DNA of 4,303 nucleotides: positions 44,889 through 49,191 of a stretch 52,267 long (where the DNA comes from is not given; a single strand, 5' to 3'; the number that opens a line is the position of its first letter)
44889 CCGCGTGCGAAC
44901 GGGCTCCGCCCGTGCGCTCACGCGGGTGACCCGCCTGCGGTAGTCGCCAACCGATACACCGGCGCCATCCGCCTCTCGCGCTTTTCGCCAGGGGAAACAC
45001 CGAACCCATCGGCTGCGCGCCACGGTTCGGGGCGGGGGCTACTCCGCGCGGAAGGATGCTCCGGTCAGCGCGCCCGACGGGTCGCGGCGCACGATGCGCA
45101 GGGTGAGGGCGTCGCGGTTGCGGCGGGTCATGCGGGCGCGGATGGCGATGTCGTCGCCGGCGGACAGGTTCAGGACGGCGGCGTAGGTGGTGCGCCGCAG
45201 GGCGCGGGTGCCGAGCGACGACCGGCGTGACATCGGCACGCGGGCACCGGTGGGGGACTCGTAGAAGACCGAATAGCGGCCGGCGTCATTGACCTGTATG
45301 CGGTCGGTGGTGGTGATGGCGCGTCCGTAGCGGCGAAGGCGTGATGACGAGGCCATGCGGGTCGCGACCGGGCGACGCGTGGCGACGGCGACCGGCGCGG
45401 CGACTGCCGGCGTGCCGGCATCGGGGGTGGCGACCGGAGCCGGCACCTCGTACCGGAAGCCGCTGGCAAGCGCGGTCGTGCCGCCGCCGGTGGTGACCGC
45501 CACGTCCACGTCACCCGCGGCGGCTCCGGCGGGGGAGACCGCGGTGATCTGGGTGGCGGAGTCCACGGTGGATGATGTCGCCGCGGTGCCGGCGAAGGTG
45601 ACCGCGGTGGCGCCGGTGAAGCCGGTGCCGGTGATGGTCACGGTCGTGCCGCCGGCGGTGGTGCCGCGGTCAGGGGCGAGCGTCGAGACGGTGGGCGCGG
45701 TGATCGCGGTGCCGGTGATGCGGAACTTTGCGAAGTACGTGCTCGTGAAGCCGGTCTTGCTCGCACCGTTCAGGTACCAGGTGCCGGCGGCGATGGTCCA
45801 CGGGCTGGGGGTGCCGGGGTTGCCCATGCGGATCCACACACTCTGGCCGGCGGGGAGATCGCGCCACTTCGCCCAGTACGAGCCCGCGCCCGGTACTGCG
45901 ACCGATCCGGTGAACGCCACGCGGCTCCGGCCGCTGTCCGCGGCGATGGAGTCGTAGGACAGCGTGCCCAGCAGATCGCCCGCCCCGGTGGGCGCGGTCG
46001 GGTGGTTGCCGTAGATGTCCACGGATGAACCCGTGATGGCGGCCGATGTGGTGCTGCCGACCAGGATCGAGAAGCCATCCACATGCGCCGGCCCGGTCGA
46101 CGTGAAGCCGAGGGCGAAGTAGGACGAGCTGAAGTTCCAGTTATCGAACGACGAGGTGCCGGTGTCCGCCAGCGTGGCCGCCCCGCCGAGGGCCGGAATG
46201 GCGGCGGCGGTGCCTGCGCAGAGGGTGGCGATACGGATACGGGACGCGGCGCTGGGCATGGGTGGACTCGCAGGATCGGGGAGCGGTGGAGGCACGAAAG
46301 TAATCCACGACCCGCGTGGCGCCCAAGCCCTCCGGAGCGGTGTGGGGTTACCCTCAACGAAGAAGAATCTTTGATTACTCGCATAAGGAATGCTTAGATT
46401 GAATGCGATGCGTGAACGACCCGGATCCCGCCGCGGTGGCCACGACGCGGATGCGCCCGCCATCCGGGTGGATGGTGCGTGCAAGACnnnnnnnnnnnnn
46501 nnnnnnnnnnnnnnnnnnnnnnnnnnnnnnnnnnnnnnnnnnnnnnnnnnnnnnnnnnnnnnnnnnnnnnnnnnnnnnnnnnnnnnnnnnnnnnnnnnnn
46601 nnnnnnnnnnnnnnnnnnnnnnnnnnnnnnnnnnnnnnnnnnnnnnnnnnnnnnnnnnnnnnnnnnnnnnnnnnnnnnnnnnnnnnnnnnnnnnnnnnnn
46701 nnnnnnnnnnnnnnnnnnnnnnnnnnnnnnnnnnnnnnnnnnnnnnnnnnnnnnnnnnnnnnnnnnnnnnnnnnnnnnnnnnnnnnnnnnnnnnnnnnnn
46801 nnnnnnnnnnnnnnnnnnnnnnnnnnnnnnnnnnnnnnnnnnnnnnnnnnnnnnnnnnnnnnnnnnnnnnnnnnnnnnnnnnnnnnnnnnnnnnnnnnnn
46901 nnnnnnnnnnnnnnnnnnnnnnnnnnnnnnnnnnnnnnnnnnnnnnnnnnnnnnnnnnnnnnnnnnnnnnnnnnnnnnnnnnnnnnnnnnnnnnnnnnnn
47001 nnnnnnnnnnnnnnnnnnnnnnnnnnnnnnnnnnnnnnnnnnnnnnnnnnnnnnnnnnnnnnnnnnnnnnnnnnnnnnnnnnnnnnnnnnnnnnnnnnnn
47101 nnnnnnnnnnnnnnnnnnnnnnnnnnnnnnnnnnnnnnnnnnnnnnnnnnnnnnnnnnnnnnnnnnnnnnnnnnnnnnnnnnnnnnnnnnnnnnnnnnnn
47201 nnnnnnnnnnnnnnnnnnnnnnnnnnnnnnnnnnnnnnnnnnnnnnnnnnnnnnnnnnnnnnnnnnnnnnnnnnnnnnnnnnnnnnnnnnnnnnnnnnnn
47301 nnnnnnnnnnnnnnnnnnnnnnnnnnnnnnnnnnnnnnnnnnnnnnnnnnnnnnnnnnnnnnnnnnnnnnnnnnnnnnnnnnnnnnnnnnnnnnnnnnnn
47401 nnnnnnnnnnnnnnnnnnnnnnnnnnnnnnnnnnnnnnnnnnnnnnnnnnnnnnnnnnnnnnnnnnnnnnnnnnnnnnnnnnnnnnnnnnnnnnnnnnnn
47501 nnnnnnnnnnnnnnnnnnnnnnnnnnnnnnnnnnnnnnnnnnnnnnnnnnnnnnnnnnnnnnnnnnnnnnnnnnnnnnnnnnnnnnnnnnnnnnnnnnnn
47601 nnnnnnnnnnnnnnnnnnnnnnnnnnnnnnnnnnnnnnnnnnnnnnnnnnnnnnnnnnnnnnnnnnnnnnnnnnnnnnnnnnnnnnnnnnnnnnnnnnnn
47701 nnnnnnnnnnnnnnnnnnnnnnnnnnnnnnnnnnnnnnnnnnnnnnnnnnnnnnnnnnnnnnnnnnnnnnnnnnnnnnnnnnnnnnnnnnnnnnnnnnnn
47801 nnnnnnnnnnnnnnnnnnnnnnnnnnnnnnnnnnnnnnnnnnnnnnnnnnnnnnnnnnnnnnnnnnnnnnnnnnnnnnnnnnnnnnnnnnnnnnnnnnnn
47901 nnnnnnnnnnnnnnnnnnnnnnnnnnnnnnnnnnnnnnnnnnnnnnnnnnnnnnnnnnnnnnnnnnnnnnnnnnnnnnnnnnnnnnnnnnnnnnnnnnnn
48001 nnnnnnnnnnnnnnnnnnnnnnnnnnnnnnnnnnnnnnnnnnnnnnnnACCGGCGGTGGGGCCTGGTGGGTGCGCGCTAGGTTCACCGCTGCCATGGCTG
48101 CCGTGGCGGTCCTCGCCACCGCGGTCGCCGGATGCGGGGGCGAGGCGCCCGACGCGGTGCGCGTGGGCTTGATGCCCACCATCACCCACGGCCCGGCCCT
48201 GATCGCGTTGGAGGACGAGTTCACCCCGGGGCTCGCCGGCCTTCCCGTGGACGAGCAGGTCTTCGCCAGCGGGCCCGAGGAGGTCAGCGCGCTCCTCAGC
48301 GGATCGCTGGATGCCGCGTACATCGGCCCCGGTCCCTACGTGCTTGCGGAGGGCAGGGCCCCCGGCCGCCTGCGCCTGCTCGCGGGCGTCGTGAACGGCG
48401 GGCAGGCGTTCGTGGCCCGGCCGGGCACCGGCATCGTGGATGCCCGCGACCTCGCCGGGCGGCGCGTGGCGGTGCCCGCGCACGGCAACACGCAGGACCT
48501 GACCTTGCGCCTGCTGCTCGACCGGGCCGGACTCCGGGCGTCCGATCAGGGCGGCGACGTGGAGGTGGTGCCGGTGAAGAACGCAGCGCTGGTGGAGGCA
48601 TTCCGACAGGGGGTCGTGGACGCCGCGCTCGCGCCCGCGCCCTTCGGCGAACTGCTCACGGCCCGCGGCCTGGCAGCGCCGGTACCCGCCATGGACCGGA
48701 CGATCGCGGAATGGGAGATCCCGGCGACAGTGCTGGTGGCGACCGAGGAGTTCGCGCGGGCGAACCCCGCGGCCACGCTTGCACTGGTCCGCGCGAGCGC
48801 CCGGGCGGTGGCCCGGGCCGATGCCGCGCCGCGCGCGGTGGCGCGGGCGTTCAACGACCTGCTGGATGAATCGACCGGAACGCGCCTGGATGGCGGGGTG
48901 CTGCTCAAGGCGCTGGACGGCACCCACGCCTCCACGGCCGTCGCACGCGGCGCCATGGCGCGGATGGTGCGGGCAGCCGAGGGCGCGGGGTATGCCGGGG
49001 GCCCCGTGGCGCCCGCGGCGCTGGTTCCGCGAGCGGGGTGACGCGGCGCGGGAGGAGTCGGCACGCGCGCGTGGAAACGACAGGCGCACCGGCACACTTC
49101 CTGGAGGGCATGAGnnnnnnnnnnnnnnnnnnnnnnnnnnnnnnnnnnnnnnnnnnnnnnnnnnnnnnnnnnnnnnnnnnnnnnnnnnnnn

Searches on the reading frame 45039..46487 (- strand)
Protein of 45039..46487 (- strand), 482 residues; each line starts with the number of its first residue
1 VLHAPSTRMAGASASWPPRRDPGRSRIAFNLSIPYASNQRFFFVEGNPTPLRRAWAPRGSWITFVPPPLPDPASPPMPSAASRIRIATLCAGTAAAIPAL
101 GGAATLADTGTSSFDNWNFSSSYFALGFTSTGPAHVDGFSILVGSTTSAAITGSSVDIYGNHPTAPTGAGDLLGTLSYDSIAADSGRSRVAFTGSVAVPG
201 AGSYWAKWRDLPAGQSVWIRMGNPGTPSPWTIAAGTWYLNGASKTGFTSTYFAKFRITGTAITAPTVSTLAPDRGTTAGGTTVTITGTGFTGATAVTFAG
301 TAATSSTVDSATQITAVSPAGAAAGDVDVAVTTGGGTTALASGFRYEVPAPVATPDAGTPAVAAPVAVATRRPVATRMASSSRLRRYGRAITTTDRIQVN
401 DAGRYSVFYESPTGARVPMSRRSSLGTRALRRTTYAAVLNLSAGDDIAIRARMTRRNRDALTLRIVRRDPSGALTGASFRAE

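Call 71: search_protein_families(library=pfam, proteins=[window:45039-46487:-], max_evalue=0.00001)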
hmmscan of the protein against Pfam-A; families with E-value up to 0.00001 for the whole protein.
window:45039-46487:- (482 aa): 1 family
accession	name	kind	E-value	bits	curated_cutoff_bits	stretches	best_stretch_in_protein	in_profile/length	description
PF01833.30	TIG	-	5.7e-13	49.1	20.9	1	265-344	1-82/84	IPT/TIG domain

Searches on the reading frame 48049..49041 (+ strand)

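Call 71: search_protein_families(library=pfam, proteins=[window:48049-49041:+], max_evalue=0.00001)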
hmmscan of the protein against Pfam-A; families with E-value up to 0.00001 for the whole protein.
window:48049-49041:+ (330 aa): 3 families
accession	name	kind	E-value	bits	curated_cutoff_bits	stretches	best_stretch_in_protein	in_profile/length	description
PF13379.11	NMT1_2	-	2.6e-28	99.9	24.7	1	32-261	3-241/252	NMT1-like family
PF09084.16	NMT1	-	9.1e-14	52.3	20.5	1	109-262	64-214/216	NMT1/THI5 like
PF12974.12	Phosphonate-bd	-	1.1e-09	38.4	27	1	64-207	28-174/242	ABC transporter, phosphonate, periplasmic substrate-binding protein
